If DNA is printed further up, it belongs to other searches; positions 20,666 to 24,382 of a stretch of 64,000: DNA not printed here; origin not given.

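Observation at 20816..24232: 1138-aa ABC exporter fused to zinc ribbon, unknown N-terminal domain, cyclic-nucleotide-binding domain and C-terminal FHA domain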

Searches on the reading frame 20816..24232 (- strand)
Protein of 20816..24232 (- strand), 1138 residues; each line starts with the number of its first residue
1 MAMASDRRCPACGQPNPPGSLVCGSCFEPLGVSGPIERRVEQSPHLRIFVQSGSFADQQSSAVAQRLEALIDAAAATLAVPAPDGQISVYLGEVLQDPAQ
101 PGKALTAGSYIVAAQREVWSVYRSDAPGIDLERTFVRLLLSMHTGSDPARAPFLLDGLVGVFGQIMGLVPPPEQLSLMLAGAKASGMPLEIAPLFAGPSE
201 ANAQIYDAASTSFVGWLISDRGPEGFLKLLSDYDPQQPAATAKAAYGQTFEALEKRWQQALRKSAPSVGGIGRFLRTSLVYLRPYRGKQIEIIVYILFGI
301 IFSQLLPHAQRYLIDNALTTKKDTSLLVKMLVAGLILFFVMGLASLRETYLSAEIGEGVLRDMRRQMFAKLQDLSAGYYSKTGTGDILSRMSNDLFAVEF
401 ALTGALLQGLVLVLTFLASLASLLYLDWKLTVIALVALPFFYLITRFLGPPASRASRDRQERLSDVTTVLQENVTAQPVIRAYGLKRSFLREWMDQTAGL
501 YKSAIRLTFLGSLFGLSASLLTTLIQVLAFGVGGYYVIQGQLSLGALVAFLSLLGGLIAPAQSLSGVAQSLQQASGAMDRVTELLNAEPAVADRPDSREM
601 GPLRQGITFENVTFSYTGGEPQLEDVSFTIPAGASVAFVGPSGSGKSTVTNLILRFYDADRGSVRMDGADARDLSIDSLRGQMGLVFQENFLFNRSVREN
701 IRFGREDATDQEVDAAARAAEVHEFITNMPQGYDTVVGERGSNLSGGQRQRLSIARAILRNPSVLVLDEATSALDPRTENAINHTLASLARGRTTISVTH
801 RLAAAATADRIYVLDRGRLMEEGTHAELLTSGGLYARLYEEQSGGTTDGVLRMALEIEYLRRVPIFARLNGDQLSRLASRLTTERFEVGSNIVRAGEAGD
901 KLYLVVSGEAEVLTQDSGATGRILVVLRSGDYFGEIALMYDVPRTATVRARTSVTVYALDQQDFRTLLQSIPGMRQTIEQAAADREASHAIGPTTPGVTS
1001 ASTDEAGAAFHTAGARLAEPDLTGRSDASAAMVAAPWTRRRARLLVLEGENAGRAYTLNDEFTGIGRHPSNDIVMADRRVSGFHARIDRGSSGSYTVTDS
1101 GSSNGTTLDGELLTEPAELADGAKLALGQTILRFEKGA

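Call 4: search_protein_families(library=pfam, proteins=[window:20816-24232:-], max_evalue=0.1)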
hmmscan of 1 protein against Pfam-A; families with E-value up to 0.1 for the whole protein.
window:20816-24232:- (1138 aa): 20 families
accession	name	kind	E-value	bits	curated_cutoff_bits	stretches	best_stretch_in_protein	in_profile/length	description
PF00664.28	ABC_membrane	-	2.9e-44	152.2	28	1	292-560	4-273/274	ABC transporter transmembrane region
PF00005.33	ABC_tran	-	2.2e-35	122.7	25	1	623-772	1-137/137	ABC transporter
PF00027.35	cNMP_binding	-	2.2e-21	76.1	27.5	1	884-970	2-88/89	Cyclic nucleotide-binding domain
PF00498.31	FHA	-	3e-16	60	20.7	1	1065-1128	3-67/67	FHA domain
PF16697.10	Yop-YscD_cpl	-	1.2e-15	58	33.2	1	1046-1136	2-92/94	Inner membrane component of T3SS, cytoplasmic domain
PF13304.12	AAA_21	-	0.00016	22.3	27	0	637-709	3-82/304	AAA domain, putative AbiEii toxin, Type IV TA system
PF02463.25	SMC_N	-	0.00017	21.6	40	1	637-813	28-210/220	RecF/RecN/SMC N terminal domain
PF09818.15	ABC_ATPase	-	0.0017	17.8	23.2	1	718-774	133-188/283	P-loop domain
PF13191.12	AAA_16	-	0.0018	19.3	32.6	1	636-791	27-161/167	AAA ATPase domain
PF13401.12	AAA_22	-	0.0025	18.6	27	1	635-775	7-97/130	AAA domain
PF12773.13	DZR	-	0.0057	17.2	27.3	1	9-30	1-22/45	Double zinc ribbon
PF18912.6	DZR_2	-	0.014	15.7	27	1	7-30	8-31/56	Double zinc ribbon domain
PF03193.22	RsgA_GTPase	-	0.028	14.7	30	1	626-662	100-135/174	RsgA GTPase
PF13485.12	Peptidase_MA_2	-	0.03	14.6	32.4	1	203-261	140-199/201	Peptidase MA superfamily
PF00004.35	AAA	-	0.036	15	21.2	0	637-672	2-35/131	ATPase family associated with various cellular activities (AAA)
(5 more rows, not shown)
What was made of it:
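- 20816..24232 (-): Complete gene for the 1138-aa ABC half-transporter. Pfam domains (call 4).
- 24143..24214 (-): N-terminal C4 zinc ribbon (residues 7-30; CPAC-x12-CGSC). Close relatives carry a double ribbon; this copy has lost the second one. Sub-threshold DZR match, E 0.0057 (call 4).
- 22433..23380 (-): Six-helix transmembrane domain of an ABCB-type exporter (residues 285-600). PF00664, E 2.9e-44 (call 4).
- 21698..22420 (-): ABC ATPase domain (residues 605-845) with all catalytic motifs. PF00005, E 2.2e-35 (call 4).
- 21278..21655 (-): Cyclic-nucleotide-binding domain (residues 860-985) with an intact phosphate-binding cassette, directly after the ATPase domain. PF00027, E 2.2e-21 (call 4).
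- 20825..21115 (-): C-terminal FHA domain (residues 1040-1136) with the phospho-threonine-binding residues, preceded by an RRRxRL stretch. PF00498, E 3e-16 (call 4).
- On ABCB-type (type IV fold, formerly 'type I') ABC exporter half-transporter: PF00664 at 292-560 and PF00005 at 623-772 (call 4).
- On Cyclic-nucleotide-binding domain (PF00027): 76.1 bits against a cut-off of 27.5 (call 4).
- On FHA domain (PF00498): 60 bits against a cut-off of 20.7 (call 4).
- On Rv1747-type FHA-regulated ABC exporter: There is a single C-terminal FHA and the order is TMD then NBD (call 4).
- On HetC / NHLP bacteriocin exporters (TIGR03796, TIGR03797): The cNMP domain is C-terminal (call 4).
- Checked: Pfam (call 4). 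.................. (9-26) is present, but the Pfam match is below threshold in this protein (DZR E 0.0057, call 4).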

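Call 5: search_protein_families(library=ncbifam, proteins=[window:20816-24232:-], max_evalue=0.01)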
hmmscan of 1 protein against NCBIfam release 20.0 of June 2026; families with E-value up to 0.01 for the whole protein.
window:20816-24232:- (1138 aa): 200 families (the best 25 are shown)
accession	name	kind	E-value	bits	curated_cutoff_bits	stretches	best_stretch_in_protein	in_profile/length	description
TIGR02204.1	MsbA_rel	hypoth_equivalog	3.1e-138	462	780.4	1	274-840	5-573/576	ABC transporter, permease/ATP-binding protein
TIGR02203.1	MsbA_lipidA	equivalog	5.3e-126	421.4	602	1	279-841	6-568/572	lipid A export permease/ATP-binding protein MsbA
TIGR01846.1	type_I_sec_HlyB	subfamily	1.3e-121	407.1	725.55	1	285-844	137-694/694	type I secretion system permease/ATPase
NF052233.1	CphA_assoc_ABC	equivalog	7.8e-118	394.8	880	1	283-843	180-744/766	cyanophycin metabolism-associated ABC transporter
TIGR00958.1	3a01208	subfamily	4.5e-114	382.2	874.6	1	278-838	152-710/711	antigen peptide transporter 2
NF010178.0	PRK13657.1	equivalog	1.2e-108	364.1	733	1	325-842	57-570/588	glucan ABC transporter ATP-binding protein/ permease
NF045513.1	HepA_fam_ABC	equivalog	3.5e-108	362.6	725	1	313-839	78-606/610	heterocyst formation ABC transporter subunit HepA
TIGR03796.1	NHLM_micro_ABC1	equivalog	2.4e-106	356.6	853.3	1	290-838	157-708/710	NHLP family bacteriocin export ABC transporter peptidase/permease/ATPase subunit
NF008381.0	PRK11176.1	equivalog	9.3e-103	344.6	867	1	304-842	42-579/582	lipid A ABC transporter ATP-binding protein/permease MsbA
TIGR03375.1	type_I_sec_LssB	subfamily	2.5e-96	323.5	693.1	1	341-830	203-690/696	type I secretion system permease/ATPase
TIGR03797.1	NHLM_micro_ABC2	equivalog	4.5e-96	322.9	709.4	1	283-842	132-685/686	NHLP bacteriocin export ABC transporter permease/ATPase subunit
NF008055.0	PRK10789.1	equivalog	2.4e-95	320.2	845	1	294-842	22-571/590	SmdA family multidrug ABC transporter permease/ATP-binding protein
TIGR01192.1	chvA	subfamily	1.5e-83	281.4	585.4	1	361-847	89-574/585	glucan export ABC transporter ATP-binding protein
TIGR02857.1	CydD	equivalog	2.5e-83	280.8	435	1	312-814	28-529/529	thiol reductant ABC exporter subunit CydD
TIGR01193.1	bacteriocin_ABC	subfamily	3.2e-83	280.5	523.85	1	277-840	142-707/708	peptide cleavage/export ABC transporter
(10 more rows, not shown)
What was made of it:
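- On HetC / NHLP bacteriocin exporters (TIGR03796, TIGR03797): 356.6 against 853.3 and 322.9 against 709.4 (call 5).
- On MsbA / MsbA-related lipid exporters (TIGR02203, TIGR02204): 421.4 against 602 and 462 against 780 (call 5).
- Closest known: HetC of Nostoc PCC 7120 and NHLP-type bacteriocin ABC exporters. Different: NCBIfam scores for TIGR03796 and TIGR03797 are well below cut-off (call 5).
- The top NCBIfam matches are MsbA_rel (3.1e-138) and MsbA (5.3e-126) (call 5). All NCBIfam scores are far below the family cut-offs: 462 against 780, and 421 against 602 (call 5).
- Tried and rejected: Membership in the MsbA, HlyB, CydDC or NHLP-ABC equivalog families: all are below cut-off (call 5).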
